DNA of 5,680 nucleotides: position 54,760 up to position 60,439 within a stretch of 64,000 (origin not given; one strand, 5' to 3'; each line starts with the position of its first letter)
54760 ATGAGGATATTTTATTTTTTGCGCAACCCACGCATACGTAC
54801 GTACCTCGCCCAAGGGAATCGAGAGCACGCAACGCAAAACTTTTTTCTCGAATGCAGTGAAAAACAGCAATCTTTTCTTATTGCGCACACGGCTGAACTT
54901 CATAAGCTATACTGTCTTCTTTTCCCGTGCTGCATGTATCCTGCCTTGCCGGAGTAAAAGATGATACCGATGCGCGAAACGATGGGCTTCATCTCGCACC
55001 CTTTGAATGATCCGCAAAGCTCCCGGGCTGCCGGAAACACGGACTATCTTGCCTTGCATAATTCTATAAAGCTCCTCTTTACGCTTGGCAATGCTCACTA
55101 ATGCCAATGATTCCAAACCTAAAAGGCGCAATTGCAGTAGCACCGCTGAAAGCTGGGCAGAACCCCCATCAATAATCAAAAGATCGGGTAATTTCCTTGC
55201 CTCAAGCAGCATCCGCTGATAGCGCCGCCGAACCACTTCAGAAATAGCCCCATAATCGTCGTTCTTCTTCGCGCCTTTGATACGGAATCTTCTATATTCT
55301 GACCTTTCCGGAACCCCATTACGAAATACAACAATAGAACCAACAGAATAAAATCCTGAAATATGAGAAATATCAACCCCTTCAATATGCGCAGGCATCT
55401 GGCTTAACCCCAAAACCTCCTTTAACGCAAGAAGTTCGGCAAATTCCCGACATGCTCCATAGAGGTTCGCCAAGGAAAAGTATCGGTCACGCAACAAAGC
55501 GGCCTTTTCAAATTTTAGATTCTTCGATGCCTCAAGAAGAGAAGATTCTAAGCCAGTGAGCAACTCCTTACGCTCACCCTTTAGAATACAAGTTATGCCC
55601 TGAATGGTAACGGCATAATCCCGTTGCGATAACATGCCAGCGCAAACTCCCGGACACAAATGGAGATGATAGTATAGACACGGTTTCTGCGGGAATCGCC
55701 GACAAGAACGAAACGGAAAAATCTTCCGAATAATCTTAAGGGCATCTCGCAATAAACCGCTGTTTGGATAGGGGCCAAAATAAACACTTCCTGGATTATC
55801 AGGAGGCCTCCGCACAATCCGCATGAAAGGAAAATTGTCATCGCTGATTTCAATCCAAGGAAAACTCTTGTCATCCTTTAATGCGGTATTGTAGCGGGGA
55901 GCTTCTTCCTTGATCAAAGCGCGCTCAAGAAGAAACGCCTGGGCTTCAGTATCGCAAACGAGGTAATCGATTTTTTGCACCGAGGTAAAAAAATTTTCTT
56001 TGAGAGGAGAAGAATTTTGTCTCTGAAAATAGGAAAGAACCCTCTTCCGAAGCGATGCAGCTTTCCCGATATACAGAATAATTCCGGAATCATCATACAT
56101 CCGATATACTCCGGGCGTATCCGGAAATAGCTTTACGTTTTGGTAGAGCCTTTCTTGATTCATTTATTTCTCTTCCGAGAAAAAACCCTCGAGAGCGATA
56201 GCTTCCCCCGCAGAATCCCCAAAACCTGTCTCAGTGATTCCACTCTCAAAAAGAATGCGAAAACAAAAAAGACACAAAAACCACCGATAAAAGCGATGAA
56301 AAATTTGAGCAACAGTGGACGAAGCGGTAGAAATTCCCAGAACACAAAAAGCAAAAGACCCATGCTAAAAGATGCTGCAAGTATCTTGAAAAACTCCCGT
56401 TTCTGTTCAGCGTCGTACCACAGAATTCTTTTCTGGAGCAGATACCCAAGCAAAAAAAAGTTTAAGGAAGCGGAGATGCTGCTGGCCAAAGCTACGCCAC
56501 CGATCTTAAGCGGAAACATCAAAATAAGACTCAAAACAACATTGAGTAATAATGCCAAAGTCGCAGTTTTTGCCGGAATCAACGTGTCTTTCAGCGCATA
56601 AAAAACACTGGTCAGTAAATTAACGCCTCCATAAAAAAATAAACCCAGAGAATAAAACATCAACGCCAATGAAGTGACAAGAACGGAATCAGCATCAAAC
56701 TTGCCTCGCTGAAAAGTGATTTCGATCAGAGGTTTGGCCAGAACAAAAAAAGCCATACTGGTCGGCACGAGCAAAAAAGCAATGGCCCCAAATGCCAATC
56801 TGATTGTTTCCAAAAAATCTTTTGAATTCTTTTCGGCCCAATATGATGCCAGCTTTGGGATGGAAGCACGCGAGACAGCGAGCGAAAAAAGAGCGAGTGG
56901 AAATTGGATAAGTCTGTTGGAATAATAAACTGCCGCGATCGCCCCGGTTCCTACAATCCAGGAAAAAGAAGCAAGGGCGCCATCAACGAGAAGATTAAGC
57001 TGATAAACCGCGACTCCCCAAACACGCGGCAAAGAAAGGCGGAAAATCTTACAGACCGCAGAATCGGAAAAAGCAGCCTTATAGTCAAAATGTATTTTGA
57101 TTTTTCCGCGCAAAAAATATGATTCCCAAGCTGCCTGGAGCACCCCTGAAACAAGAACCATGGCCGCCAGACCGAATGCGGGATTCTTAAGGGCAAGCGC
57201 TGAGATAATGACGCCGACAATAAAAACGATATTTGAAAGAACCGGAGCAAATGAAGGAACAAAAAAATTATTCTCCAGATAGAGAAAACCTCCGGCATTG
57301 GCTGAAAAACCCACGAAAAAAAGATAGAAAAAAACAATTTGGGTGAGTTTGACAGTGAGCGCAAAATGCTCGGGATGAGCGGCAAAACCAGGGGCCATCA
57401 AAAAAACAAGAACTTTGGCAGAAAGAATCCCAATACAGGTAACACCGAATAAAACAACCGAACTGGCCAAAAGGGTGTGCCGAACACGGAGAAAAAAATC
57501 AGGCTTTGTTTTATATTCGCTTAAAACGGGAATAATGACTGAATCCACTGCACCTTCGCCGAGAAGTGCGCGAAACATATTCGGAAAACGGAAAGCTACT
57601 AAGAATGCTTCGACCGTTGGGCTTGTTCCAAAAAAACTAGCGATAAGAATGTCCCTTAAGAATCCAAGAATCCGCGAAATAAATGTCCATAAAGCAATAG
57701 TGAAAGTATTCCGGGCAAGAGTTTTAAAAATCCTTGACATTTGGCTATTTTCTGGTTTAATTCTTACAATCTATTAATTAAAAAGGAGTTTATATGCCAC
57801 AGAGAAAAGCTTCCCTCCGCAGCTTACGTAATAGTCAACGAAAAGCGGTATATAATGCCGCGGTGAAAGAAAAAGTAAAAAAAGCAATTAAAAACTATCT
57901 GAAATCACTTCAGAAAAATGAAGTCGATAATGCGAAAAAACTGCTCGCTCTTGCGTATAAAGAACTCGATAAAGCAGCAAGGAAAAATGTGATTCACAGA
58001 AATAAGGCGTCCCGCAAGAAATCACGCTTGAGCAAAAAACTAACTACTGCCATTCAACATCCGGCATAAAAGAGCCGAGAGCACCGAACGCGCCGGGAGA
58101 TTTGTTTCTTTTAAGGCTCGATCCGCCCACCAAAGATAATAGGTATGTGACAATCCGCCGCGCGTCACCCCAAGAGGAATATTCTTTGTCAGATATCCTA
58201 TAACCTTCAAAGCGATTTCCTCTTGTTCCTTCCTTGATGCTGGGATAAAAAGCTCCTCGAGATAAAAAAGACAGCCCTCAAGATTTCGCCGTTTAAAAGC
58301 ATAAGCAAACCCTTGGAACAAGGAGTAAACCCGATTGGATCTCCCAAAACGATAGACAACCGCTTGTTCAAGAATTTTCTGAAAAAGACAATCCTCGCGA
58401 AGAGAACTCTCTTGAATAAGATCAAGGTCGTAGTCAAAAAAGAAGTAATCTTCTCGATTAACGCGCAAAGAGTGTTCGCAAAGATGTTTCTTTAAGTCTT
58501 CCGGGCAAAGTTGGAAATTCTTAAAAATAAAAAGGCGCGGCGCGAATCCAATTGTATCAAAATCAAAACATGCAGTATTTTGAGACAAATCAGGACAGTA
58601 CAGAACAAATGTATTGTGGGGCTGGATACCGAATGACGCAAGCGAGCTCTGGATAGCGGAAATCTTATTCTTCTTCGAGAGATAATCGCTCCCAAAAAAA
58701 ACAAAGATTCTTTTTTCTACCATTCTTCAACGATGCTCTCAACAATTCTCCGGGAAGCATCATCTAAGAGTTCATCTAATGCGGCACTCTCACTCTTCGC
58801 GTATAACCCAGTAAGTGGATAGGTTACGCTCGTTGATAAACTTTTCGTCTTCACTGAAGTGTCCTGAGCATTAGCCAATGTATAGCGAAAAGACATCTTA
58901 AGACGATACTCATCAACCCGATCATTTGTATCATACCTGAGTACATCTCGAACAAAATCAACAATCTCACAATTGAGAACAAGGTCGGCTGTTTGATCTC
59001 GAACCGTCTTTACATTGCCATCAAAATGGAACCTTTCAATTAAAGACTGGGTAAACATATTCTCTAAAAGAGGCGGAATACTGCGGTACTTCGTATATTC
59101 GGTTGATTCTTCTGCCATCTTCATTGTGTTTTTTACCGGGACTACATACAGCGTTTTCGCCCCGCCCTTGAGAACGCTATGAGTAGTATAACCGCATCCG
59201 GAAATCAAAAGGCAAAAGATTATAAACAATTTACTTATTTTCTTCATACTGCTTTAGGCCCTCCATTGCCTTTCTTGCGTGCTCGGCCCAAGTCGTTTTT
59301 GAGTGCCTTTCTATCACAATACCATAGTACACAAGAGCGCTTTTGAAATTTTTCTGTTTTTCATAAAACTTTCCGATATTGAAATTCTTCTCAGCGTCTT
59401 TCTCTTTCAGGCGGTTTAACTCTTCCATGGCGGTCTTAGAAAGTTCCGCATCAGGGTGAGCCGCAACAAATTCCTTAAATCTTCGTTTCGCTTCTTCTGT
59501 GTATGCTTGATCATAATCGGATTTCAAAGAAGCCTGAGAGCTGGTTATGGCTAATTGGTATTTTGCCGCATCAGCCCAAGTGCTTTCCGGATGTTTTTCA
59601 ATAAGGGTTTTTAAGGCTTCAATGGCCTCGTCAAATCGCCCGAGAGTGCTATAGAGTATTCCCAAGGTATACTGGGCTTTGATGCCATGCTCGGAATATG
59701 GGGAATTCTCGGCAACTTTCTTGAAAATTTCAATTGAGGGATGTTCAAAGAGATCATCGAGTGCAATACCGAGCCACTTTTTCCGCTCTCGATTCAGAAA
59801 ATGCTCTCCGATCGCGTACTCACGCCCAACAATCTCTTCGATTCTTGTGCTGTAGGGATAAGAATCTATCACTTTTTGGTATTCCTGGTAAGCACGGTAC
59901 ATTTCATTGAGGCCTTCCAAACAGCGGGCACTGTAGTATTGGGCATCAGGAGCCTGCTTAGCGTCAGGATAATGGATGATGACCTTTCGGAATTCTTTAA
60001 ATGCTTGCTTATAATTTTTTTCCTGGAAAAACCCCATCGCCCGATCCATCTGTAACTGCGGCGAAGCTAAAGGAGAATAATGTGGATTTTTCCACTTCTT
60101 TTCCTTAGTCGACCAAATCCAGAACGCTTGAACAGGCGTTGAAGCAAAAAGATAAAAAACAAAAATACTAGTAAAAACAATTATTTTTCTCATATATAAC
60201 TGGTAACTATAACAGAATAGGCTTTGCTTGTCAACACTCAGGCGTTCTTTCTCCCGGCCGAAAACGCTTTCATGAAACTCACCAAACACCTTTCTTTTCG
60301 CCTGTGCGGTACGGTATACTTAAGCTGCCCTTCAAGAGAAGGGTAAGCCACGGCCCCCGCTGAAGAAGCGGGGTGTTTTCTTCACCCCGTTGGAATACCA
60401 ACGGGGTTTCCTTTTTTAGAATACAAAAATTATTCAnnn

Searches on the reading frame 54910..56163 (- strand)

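Call 11: search_protein_families(library=pfam, proteins=[window:54910-56163:-], max_evalue=0.001)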
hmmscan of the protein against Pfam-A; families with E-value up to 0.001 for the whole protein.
window:54910-56163:- (418 aa): 3 families
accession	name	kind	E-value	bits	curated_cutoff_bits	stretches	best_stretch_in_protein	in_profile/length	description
PF08459.17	UvrC_RNaseH_dom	-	7.6e-47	159.6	22.3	1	248-397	1-158/159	UvrC RNAse H endonuclease domain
PF01541.30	GIY-YIG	-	2.6e-06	28.1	22.6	1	18-92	3-78/78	GIY-YIG catalytic domain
PF02151.25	UVR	-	3.3e-05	23.9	21.5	1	199-227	1-29/36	UvrB/uvrC motif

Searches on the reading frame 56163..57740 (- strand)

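Call 34: search_protein_families(library=pfam, proteins=[window:56163-57740:-], max_evalue=0.00001)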
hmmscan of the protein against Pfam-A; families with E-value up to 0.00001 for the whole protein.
window:56163-57740:- (526 aa): 2 families
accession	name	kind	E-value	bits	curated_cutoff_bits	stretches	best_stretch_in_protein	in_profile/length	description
PF03023.19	MurJ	-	6.1e-96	322.2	27.4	1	33-462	1-427/451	Lipid II flippase MurJ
PF01554.23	MatE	-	1.8e-06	28.2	24.9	1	262-405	22-160/161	MatE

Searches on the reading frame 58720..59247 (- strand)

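Call 73: search_protein_families(library=pfam, proteins=[window:58720-59247:-], max_evalue=0.00001)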
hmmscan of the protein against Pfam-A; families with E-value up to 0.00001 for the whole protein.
window:58720-59247:- (176 aa): 1 family
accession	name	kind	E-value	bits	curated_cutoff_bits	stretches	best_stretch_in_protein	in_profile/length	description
PF04390.17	LptE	-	7.9e-15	56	23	1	51-170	13-116/118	Lipopolysaccharide-assembly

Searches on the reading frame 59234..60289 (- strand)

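Call 73: search_protein_families(library=pfam, proteins=[window:59234-60289:-], max_evalue=0.00001)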
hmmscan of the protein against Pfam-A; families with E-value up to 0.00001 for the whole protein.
window:59234-60289:- (352 aa): 12 families
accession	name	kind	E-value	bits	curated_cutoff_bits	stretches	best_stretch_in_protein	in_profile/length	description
PF13174.12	TPR_6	-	2.7e-19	68.8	26.3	0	205-236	2-33/33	Tetratricopeptide repeat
PF13525.12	YfiO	-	2.9e-16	60.3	25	1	186-342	25-184/203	Outer membrane lipoprotein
PF07719.23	TPR_2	-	2.9e-13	49.2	27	0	204-235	2-33/34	Tetratricopeptide repeat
PF13428.12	TPR_14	-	4.8e-13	48.8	23.5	0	204-241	2-39/44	Tetratricopeptide repeat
PF14559.12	TPR_19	-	1e-10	42.2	25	0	188-240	13-63/68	Tetratricopeptide repeat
PF00515.34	TPR_1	-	4.3e-10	39.4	27.8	0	204-235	2-33/34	Tetratricopeptide repeat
PF13432.12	TPR_16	-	2.2e-09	38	32.7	0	207-236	1-30/65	Tetratricopeptide repeat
PF13371.12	TPR_9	-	1.2e-07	32.1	35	0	208-246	34-72/73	Tetratricopeptide repeat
PF13424.12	TPR_12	-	4e-07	30.6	30.1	0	196-229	33-71/77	Tetratricopeptide repeat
PF13181.12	TPR_8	-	1.2e-06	28.7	25.7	0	204-231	2-29/34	Tetratricopeptide repeat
PF24575.1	TPR_Slam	-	1.5e-06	29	35.2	0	204-250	48-91/104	Surface lipoprotein assembly modifier, N-terminal TPR repeats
PF13512.12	TPR_18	-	9e-06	26.3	21.9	0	91-117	116-142/145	Tetratricopeptide repeat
